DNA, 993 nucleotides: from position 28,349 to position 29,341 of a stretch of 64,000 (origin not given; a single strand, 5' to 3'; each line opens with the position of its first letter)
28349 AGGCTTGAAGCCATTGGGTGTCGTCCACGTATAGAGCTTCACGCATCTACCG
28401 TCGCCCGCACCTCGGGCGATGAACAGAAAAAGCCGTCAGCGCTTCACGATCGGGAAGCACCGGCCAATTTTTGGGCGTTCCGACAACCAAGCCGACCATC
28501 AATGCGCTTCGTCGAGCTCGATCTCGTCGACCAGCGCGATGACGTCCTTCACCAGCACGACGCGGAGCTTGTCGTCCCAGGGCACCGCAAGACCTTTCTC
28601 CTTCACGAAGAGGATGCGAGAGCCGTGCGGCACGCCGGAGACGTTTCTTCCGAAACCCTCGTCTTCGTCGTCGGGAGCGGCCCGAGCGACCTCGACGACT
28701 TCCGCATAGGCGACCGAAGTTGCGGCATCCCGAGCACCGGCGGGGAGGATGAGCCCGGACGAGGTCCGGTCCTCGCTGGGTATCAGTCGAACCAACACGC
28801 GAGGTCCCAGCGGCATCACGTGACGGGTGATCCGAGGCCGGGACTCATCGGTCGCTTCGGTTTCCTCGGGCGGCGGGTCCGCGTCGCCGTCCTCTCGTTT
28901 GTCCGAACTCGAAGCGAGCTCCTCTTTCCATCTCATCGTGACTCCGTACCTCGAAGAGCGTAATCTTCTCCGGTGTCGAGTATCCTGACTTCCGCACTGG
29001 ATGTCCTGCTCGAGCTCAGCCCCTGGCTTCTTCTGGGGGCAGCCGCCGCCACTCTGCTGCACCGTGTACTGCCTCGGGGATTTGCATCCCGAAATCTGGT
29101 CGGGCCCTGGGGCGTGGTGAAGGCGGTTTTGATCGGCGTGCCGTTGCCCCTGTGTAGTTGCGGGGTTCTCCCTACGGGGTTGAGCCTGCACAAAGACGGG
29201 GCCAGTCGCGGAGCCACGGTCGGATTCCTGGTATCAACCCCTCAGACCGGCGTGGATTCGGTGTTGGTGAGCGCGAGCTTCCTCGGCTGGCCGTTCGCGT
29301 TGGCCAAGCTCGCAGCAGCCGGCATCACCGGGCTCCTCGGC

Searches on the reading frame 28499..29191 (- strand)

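Call 67: search_protein_families(library=pfam, proteins=[window:28499-29191:-], max_evalue=0.00001)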
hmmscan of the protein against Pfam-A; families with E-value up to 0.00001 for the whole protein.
window:28499-29191:- (230 aa): 1 family
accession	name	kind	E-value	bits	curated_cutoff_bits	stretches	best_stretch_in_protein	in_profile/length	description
PF00166.26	Cpn10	-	4.7e-09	36.6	21.1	1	125-220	2-92/93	Chaperonin 10 Kd subunit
